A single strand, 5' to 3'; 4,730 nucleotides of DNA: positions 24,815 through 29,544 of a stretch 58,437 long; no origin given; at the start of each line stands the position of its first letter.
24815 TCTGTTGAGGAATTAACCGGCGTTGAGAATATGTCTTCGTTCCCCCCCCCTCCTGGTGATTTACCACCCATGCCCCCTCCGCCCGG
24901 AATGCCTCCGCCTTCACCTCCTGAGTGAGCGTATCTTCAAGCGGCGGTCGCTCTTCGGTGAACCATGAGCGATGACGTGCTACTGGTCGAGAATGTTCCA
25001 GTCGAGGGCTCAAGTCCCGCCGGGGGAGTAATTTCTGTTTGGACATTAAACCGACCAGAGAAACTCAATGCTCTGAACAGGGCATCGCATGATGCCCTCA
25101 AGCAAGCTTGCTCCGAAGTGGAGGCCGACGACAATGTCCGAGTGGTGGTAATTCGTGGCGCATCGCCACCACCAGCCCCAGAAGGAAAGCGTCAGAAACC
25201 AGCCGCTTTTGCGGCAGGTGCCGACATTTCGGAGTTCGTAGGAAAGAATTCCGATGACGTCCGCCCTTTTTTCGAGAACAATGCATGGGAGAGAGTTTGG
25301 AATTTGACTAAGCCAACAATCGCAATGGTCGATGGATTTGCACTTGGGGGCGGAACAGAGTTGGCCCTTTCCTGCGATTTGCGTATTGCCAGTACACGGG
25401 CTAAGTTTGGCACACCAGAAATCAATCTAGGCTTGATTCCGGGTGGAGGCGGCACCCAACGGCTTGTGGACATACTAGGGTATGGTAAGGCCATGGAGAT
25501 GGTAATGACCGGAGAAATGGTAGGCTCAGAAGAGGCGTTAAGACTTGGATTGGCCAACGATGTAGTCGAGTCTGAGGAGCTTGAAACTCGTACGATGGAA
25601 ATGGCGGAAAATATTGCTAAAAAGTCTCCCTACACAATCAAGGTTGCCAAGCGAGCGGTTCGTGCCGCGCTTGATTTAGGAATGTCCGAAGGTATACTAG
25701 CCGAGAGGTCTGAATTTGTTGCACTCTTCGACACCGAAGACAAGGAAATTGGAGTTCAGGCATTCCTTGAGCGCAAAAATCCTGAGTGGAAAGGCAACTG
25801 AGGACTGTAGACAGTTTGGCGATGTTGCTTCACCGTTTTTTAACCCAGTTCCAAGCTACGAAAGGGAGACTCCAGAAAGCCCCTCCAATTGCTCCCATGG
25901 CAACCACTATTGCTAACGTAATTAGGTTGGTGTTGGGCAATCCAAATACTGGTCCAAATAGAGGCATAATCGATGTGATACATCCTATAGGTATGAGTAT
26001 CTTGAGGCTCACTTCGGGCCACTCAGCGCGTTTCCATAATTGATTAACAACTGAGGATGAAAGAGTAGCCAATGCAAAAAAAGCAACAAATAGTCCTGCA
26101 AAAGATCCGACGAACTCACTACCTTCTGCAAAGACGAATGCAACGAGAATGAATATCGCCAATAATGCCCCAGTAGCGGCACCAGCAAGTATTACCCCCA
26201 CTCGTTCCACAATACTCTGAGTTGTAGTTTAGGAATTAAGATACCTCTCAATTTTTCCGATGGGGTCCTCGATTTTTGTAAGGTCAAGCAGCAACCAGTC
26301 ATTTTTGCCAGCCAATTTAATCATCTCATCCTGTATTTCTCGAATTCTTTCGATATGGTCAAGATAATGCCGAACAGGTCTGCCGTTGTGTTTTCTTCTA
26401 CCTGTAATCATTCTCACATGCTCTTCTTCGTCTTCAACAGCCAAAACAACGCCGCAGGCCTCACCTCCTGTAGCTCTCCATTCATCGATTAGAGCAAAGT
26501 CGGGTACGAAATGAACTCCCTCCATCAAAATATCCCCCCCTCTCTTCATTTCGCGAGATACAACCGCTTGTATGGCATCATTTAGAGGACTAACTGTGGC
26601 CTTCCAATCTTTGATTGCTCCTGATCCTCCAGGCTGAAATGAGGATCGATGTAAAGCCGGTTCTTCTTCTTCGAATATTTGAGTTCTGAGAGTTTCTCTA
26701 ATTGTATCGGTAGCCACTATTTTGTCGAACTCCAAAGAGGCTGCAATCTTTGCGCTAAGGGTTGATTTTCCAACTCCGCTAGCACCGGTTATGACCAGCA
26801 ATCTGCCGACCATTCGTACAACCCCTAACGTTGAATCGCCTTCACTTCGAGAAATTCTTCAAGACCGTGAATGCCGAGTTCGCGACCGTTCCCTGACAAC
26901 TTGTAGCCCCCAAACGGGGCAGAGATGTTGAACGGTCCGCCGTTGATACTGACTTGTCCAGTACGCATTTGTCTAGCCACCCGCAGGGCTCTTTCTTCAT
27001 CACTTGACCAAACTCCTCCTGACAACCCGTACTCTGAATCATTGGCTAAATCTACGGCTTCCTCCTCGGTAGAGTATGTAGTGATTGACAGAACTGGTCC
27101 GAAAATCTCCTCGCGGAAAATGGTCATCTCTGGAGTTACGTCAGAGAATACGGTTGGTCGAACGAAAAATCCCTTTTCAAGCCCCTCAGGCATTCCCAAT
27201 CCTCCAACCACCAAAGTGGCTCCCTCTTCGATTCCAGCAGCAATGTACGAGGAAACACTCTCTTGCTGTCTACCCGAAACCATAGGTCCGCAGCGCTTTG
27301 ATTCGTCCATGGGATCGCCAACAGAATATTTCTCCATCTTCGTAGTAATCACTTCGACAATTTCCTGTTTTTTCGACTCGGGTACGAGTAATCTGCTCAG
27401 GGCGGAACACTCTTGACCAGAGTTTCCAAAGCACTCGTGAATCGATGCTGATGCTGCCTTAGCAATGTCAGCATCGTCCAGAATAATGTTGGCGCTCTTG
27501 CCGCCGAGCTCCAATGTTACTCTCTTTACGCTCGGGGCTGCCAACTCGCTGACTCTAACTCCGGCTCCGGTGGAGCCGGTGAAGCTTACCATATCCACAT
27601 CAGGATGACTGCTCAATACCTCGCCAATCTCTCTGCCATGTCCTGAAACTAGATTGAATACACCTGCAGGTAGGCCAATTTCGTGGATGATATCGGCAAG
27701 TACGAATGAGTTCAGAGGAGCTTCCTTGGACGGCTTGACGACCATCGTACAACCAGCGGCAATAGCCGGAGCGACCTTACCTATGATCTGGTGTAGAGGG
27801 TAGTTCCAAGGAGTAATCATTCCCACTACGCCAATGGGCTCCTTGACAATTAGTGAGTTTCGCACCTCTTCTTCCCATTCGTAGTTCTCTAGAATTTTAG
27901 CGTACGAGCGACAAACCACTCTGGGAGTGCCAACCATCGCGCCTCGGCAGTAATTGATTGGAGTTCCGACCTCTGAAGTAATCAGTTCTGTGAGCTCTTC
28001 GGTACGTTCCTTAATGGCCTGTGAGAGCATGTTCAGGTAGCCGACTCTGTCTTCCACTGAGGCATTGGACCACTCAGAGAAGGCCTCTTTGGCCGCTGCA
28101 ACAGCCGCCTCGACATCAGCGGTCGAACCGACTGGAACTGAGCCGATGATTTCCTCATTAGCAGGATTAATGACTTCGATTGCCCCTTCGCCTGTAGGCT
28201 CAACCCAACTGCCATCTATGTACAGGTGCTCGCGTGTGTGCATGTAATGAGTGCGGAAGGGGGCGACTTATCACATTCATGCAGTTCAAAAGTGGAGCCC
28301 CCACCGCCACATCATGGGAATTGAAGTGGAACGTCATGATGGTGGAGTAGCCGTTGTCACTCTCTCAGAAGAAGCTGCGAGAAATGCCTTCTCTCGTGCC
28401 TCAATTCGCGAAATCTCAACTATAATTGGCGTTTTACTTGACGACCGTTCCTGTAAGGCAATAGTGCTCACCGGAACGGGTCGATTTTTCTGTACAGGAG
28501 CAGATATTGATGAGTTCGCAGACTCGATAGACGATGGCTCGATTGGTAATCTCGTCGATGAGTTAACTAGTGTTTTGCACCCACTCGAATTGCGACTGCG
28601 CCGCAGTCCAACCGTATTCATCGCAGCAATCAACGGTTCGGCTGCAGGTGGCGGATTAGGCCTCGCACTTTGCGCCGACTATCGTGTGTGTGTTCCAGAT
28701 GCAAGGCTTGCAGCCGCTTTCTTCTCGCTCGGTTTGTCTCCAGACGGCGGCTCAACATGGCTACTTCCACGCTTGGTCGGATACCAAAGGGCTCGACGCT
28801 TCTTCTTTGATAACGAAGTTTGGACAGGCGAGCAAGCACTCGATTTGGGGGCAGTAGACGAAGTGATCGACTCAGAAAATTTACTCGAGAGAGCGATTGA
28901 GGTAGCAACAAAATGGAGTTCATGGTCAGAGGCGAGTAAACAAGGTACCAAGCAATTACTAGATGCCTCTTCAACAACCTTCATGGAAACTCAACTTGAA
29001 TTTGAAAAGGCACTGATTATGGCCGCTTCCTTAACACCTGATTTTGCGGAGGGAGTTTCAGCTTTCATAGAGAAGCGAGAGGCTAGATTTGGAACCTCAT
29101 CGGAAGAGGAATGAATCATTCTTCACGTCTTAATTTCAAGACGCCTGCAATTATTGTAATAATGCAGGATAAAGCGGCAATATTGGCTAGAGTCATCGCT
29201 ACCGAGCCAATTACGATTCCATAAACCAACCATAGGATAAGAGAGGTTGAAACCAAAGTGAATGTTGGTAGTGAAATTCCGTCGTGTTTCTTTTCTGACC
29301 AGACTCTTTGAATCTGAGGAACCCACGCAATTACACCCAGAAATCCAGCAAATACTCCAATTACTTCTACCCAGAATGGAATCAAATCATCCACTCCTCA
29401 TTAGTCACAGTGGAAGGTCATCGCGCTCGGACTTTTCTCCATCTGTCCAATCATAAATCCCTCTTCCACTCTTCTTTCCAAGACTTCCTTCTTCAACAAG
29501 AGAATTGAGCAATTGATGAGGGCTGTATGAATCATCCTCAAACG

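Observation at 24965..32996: Archaeal Box-like aerobic aromatic-CoA ring-epoxidation cluster without boxA or a CoA ligase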

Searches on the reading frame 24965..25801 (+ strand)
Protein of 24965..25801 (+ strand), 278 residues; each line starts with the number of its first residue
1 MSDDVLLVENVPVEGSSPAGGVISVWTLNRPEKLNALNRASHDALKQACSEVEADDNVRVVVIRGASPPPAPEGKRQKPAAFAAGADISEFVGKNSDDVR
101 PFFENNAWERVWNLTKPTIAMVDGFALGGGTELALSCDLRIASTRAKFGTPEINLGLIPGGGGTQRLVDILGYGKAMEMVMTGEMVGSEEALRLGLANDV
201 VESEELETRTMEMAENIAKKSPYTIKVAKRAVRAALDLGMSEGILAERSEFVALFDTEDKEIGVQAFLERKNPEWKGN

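Call 3: search_protein_families(library=pfam, proteins=[window:24965-25801:+], max_evalue=0.01)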
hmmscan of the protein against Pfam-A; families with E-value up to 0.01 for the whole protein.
window:24965-25801:+ (278 aa): 2 families
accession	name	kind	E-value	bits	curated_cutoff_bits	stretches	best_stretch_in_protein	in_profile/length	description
PF00378.25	ECH_1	-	4e-61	207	27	1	23-277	6-250/251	Enoyl-CoA hydratase/isomerase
PF16113.10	ECH_2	-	4.8e-38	131.9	27.2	1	24-207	2-178/335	Enoyl-CoA hydratase/isomerase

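Call 4: search_protein_families(library=ncbifam, proteins=[window:24965-25801:+], max_evalue=0.01)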
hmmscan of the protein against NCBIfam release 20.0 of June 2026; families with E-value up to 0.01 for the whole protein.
window:24965-25801:+ (278 aa): 73 families (the best 25 are shown)
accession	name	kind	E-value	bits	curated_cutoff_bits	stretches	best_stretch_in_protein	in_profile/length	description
NF004475.0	PRK05809.1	subfamily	2.6e-70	236.9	394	1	21-276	12-258/260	short-chain-enoyl-CoA hydratase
NF007239.0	PRK09674.1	equivalog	6.8e-68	228.9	371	1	24-277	15-256/257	2,3-dehydroadipyl-CoA hydratase PaaF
NF006007.0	PRK08138.1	subfamily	1.6e-66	224.4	355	1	23-277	18-260/261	enoyl-CoA hydratase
NF004517.0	PRK05862.1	equivalog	1.4e-65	221.3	396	1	22-276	13-255/257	enoyl-CoA hydratase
NF051848.1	EnCoAHydtEchA19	equivalog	8e-65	218.9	400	1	21-277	8-257/258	enoyl-CoA hydratase EchA19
NF005803.0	PRK07658.1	equivalog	1.2e-61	208.4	313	1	22-277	11-256/257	enoyl-CoA hydratase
NF005802.0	PRK07657.1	equivalog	7.8e-60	202.6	363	1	23-278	14-260/260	enoyl-CoA hydratase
NF006566.0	PRK09076.1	subfamily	6.8e-58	196.3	286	1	21-276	13-258/260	enoyl-CoA hydratase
NF004634.0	PRK05980.1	equivalog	1.2e-55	188.7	375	1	22-276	12-261/263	crotonase/enoyl-CoA hydratase family protein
NF042430.2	EnCoAhydt_DpgD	equivalog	1.1e-53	182.3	400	1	23-277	7-257/258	enoyl-CoA-hydratase DpgD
NF004781.0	PRK06127.1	subfamily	5.5e-52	177.1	291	1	22-277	20-268/269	enoyl-CoA hydratase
NF006100.0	PRK08252.1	subfamily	4.3e-51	173.9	282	1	22-278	12-254/254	crotonase/enoyl-CoA hydratase family protein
NF004796.0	PRK06144.1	subfamily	1.6e-50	172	272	1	23-278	18-262/262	enoyl-CoA hydratase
NF006699.0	PRK09245.1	subfamily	8.7e-49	166.2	354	1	21-277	11-265/266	crotonase/enoyl-CoA hydratase family protein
NF004840.0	PRK06190.1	equivalog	1.1e-48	166.1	253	1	22-251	13-232/260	enoyl-CoA hydratase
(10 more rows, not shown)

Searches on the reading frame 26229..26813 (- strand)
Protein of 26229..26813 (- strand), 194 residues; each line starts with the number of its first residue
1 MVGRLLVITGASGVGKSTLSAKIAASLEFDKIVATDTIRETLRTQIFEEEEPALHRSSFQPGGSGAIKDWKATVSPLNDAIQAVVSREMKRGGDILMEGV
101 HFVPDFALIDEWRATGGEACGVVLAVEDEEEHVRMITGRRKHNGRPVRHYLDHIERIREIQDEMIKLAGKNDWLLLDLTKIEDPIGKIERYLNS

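Call 3: search_protein_families(library=pfam, proteins=[window:26229-26813:-], max_evalue=0.01)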
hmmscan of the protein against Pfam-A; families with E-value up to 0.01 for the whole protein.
window:26229-26813:- (194 aa): 13 families
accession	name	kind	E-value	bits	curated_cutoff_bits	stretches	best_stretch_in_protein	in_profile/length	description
PF13671.12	AAA_33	-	4.7e-06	27.4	27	1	5-94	1-72/143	AAA domain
PF13207.12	AAA_17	-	1e-05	26.3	27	1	9-147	1-129/136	AAA domain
PF13521.12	AAA_28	-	1.2e-05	26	27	1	7-51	3-45/164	AAA domain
PF13238.12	AAA_18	-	2.1e-05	25.4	29.4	1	7-142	2-114/128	AAA domain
PF13191.12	AAA_16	-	3.6e-05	24.8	32.6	1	4-56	25-95/167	AAA ATPase domain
PF03266.21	NTPase_1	-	9e-05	22.8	23.9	1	6-30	2-26/168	NTPase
PF20720.3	nSTAND3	-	0.00097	19.3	27.2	1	4-41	18-57/155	Novel STAND NTPase 3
PF13401.12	AAA_22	-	0.001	19.9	27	1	4-48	6-52/130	AAA domain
PF03193.22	RsgA_GTPase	-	0.0023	18.2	30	1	3-28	106-131/174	RsgA GTPase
PF06414.18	Zeta_toxin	-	0.0032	17.4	22.3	0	6-188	19-191/199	Zeta toxin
PF13173.12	AAA_14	-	0.005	17.3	27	0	4-45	3-45/129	AAA domain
PF00005.33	ABC_tran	-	0.0071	17.4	25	0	3-28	11-36/137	ABC transporter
PF18751.7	Ploopntkinase3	-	0.0082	16.1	27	0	3-37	3-37/187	P-loop Nucleotide Kinase3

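Call 4: search_protein_families(library=ncbifam, proteins=[window:26229-26813:-], max_evalue=0.01)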
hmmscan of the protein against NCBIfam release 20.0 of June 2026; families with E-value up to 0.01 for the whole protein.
window:26229-26813:- (194 aa): 15 families
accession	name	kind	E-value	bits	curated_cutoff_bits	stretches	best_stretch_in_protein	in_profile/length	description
NF003259.0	PRK04220.1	equivalog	1.1e-33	117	343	1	6-188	95-284/306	2-phosphoglycerate kinase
NF008994.0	PRK12337.1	equivalog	1.8e-29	102.6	603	1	6-183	265-457/492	2-phosphoglycerate kinase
NF008995.0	PRK12338.1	equivalog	1.2e-22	80.7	434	1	5-193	6-203/319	hypothetical protein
NF008996.1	PRK12339.1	equivalog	1.1e-11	44.8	250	1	5-177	2-177/193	mevalonate-3-phosphate 5-kinase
NF011103.0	PRK14530.1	equivalog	0.0006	19.5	294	0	6-46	6-46/215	adenylate kinase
TIGR01351.1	adk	subfamily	0.00062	19.5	168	1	6-45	2-41/212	adenylate kinase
NF010248.0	PRK13695.1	equivalog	0.00069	19.4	156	1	6-31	6-31/180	NTPase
TIGR03574.1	selen_PSTK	equivalog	0.0014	18.1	290.5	1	5-51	1-49/249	L-seryl-tRNA(Sec) kinase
NF011100.0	PRK14527.1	equivalog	0.0034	17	154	0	4-42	7-45/191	adenylate kinase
TIGR03263.1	guanyl_kin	equivalog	0.0034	17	160.45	1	3-28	1-26/180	guanylate kinase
NF004861.0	PRK06217.1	equivalog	0.0047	16.3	203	0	6-32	4-30/183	hypothetical protein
TIGR02322.1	phosphon_PhnN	equivalog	0.0063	16.2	156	1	3-100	1-98/179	phosphonate metabolism protein/1,5-bisphosphokinase (PRPP-forming) PhnN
NF010553.0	PRK13947.1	equivalog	0.0082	16.3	204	0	6-42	4-39/173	shikimate kinase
NF006743.0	PRK09270.1-2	equivalog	0.0086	15.1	227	0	4-33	29-57/217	nucleoside/nucleotide kinase family protein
NF007601.2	PRK10247.1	equivalog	0.0094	15.5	292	0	3-27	27-50/204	iron efflux ABC transporter ATP-binding subunit FetA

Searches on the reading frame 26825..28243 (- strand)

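Call 3: search_protein_families(library=pfam, proteins=[window:26825-28243:-], max_evalue=0.01)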
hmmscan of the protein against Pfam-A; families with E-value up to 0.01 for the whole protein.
window:26825-28243:- (472 aa): 1 family
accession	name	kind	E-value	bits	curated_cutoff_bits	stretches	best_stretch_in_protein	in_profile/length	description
PF00171.27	Aldedh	-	3.6e-167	557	23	1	13-470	1-461/461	Aldehyde dehydrogenase family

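Call 4: search_protein_families(library=ncbifam, proteins=[window:26825-28243:-], max_evalue=0.01)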
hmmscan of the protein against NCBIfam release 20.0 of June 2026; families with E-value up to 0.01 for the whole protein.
window:26825-28243:- (472 aa): 45 families (the best 25 are shown)
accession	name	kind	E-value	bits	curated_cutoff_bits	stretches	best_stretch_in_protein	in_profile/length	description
TIGR01804.1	BADH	equivalog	9.5e-142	472.7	668.6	1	8-468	1-467/467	betaine-aldehyde dehydrogenase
TIGR04284.1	aldehy_Rv0768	hypoth_equivalog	1.3e-137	459.7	775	1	6-471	2-477/480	aldehyde dehydrogenase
NF009725.0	PRK13252.1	equivalog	1.2e-128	429.6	593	1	4-471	6-478/488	betaine-aldehyde dehydrogenase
TIGR02299.1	HpaE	equivalog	2.1e-126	422.4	638.35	1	7-470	3-474/488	5-carboxymethyl-2-hydroxymuconate semialdehyde dehydrogenase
NF010000.0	PRK13473.1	subfamily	5.1e-126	421.1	615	1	5-470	3-470/475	aminobutyraldehyde dehydrogenase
NF045736.1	PaDhStyDRhodo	equivalog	2.2e-118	395.8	800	1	5-470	3-475/479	phenylacetaldehyde dehydrogenase StyD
NF007497.0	PRK10090.1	equivalog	2e-115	386.3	500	1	4-469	6-474/480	aldehyde dehydrogenase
TIGR01780.1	SSADH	subfamily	7.6e-112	374.4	646.35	1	24-468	1-448/448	succinate-semialdehyde dehydrogenase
NF045735.1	PaDhStyDPseudo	equivalog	4e-111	372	850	1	4-470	2-479/483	phenylacetaldehyde dehydrogenase StyD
NF052305.1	DioxValDhHalo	equivalog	6.4e-111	371.6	750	1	1-470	1-479/483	2,5-dioxovalerate dehydrogenase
NF007352.0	PRK09847.1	equivalog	2.4e-110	369.4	850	1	5-470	20-489/495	aldehyde dehydrogenase PuuC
TIGR03216.1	OH_muco_semi_DH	equivalog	3.7e-110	368.8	693.25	1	7-470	3-477/481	2-hydroxymuconic semialdehyde dehydrogenase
NF042993.1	AlphKGSA_gudD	equivalog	3.4e-109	365.7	770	1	7-470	6-478/481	alpha-ketoglutaric semialdehyde dehydrogenase GucD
NF006916.0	PRK09407.1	equivalog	5.4e-109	365.1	521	1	18-470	32-490/526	succinic semialdehyde dehydrogenase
NF040648.1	lactal_redase_Meth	equivalog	3.7e-106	355.9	650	1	8-470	2-460/463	lactaldehyde dehydrogenase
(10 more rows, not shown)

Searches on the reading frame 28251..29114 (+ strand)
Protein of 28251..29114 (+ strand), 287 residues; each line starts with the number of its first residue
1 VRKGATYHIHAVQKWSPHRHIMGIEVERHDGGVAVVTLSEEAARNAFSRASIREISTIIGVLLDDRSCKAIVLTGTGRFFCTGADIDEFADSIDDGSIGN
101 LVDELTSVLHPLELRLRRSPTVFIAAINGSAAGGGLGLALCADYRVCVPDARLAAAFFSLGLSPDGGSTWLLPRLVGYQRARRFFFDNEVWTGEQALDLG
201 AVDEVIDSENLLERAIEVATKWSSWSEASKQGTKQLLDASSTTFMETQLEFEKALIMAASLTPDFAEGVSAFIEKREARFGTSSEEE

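Call 3: search_protein_families(library=pfam, proteins=[window:28251-29114:+], max_evalue=0.01)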
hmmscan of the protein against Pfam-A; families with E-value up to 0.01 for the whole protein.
window:28251-29114:+ (287 aa): 2 families
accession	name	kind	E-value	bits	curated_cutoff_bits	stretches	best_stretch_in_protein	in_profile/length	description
PF00378.25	ECH_1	-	7.4e-49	166.8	27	1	30-281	3-249/251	Enoyl-CoA hydratase/isomerase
PF16113.10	ECH_2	-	5.4e-28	98.9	27.2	1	34-222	2-190/335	Enoyl-CoA hydratase/isomerase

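Call 4: search_protein_families(library=ncbifam, proteins=[window:28251-29114:+], max_evalue=0.01)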
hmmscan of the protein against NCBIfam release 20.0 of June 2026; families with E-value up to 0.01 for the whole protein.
window:28251-29114:+ (287 aa): 73 families (the best 25 are shown)
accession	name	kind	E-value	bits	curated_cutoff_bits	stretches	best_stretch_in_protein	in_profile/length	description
NF004635.0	PRK05981.1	equivalog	1.4e-51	175.6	351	1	29-280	10-263/266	enoyl-CoA hydratase/isomerase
NF046063.1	oxepin_alt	equivalog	3.2e-47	161.1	300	1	28-278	5-253/254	oxepin-CoA hydrolase, alternative type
NF006699.0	PRK09245.1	subfamily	4.7e-47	160.5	354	1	28-281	8-264/266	crotonase/enoyl-CoA hydratase family protein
NF005803.0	PRK07658.1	equivalog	2e-45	155.2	313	1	29-280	8-254/257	enoyl-CoA hydratase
NF005700.0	PRK07511.1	subfamily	9.3e-44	149.9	274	1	28-280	8-258/260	enoyl-CoA hydratase family protein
TIGR02280.1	PaaB1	equivalog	1.1e-43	149.6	345.15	1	30-280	6-253/256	2-(1,2-epoxy-1,2-dihydrophenyl)acetyl-CoA isomerase PaaG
NF006109.0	PRK08260.1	subfamily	1.8e-43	148.9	320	1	25-285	7-280/296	enoyl-CoA hydratase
NF006566.0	PRK09076.1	subfamily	8.4e-43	146.8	286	1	28-280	10-257/260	enoyl-CoA hydratase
NF004857.0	PRK06210.1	equivalog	1.7e-41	142.5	341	1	24-281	10-273/275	enoyl-CoA hydratase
NF005804.0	PRK07659.1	equivalog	4.8e-41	141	311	1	28-281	11-258/260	enoyl-CoA hydratase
NF004525.0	PRK05870.1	equivalog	5.3e-41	141.2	285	1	28-272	8-246/249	enoyl-CoA hydratase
NF004725.0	PRK06072.1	equivalog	8.3e-40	137.1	293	1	25-280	3-245/248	enoyl-CoA hydratase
NF005802.0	PRK07657.1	equivalog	1.3e-39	136.3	363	1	24-280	5-257/260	enoyl-CoA hydratase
NF007239.0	PRK09674.1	equivalog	1.1e-38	133.2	371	1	26-280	7-254/257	2,3-dehydroadipyl-CoA hydratase PaaF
NF051848.1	EnCoAHydtEchA19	equivalog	3.1e-38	131.8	400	1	25-280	3-255/258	enoyl-CoA hydratase EchA19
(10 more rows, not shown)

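Call 69: search_solved_structures(query=window:28314-29114:+, max_evalue=1e-25, show_alignments=1)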
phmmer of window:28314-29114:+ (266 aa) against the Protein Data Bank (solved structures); distinct sequences matched with E-value up to 1e-25: 21.
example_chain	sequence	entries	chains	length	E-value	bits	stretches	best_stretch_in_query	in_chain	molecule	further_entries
5ylo_A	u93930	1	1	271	3.1e-39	138.3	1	7-261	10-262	Probable enoyl-CoA hydratase/isomerase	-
4fzw_C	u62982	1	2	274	2.5e-35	125.5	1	9-259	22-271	1,2-epoxyphenylacetyl-CoA isomerase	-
2ej5_A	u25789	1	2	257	4.3e-33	118.1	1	9-259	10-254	Enoyl-CoA hydratase subunit II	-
6slb_AAA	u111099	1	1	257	8e-33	117.2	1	6-259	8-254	Enoyl-CoA hydratase/carnithine racemase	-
6sl9_AAA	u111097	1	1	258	8.1e-33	117.2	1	6-259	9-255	Enoyl-CoA hydratase/carnithine racemase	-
3hrx_A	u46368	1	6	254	1.1e-32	116.7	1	6-259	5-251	Probable enoyl-CoA hydratase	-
6sla_AAA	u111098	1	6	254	5.4e-32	114.5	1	6-259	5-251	Enoyl-CoA hydratase/carnithine racemase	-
4fzw_A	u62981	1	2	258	1.5e-31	113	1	11-259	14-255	2,3-dehydroadipyl-CoA hydratase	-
5z7r_A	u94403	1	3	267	2.9e-31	112.1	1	8-257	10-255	Short-chain-enoyl-CoA hydratase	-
3kqf_A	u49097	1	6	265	5e-30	108.1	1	10-257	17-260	Enoyl-CoA hydratase/isomerase family protein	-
5jbw_A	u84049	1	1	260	2e-28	102.9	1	10-256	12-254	3-hydroxybutyryl-CoA dehydratase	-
5jbx_A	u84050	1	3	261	2e-28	102.8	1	10-256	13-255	3-hydroxybutyryl-CoA dehydratase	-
3pea_A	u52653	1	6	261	2.7e-28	102.4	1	9-259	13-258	Enoyl-CoA hydratase/isomerase family protein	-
3g64_A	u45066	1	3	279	1.2e-27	100.3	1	6-258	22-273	Putative enoyl-CoA hydratase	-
6ijk_A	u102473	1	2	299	2.7e-27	99.1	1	10-260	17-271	Enoyl-CoA hydratase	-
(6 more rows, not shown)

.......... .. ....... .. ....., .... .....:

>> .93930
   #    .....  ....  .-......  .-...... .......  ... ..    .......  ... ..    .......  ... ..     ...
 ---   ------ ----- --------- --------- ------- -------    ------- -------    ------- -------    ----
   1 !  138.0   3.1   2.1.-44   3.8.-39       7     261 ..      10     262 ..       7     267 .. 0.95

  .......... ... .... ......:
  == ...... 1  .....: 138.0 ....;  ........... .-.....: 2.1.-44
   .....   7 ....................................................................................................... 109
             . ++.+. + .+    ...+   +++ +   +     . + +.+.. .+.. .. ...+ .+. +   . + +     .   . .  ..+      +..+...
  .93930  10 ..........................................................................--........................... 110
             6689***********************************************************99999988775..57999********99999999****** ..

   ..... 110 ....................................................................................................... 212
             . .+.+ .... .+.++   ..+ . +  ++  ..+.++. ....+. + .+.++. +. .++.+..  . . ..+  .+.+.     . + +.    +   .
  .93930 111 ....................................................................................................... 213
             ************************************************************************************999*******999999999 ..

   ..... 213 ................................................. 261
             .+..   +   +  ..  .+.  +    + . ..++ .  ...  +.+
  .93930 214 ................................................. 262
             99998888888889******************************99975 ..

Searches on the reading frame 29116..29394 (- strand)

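Call 3: search_protein_families(library=pfam, proteins=[window:29116-29394:-], max_evalue=0.01)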
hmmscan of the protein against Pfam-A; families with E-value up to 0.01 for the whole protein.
window:29116-29394:- (92 aa): 5 families
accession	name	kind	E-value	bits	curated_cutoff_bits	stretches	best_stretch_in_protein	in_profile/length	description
PF04193.19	PQ-loop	-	7.6e-08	32.4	22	1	9-61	2-54/61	PQ loop repeat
PF03083.21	MtN3_slv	-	5.7e-05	23.5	23.7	1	11-75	5-69/87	Sugar efflux transporter for intercellular exchange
PF10688.14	Imp-YgjV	-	0.00029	21.1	23.5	1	16-89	88-156/159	Bacterial inner membrane protein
PF20587.3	DUF6789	-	0.0015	19.1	27.1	1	18-73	89-140/144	Family of unknown function (DUF6789)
PF12087.13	DUF3564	-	0.0099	16.2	25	0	22-48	20-46/120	Protein of unknown function (DUF3564)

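Call 4: search_protein_families(library=ncbifam, proteins=[window:29116-29394:-], max_evalue=0.01)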
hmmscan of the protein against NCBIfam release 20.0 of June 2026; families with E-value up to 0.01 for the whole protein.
window:29116-29394:- (92 aa): 3 families
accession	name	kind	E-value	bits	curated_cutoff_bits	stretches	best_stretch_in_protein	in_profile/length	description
NF037968.1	SemiSWEET_2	subfamily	2.8e-17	62.6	80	1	13-83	1-71/76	SemiSWEET transporter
NF037969.1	SemiSWEET_3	subfamily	1.3e-06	28.6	100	1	9-86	11-90/97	SemiSWEET transporter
NF037967.1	SemiSWEET_1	subfamily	8.7e-05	22.7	200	1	12-81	121-192/196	SemiSWEET transporter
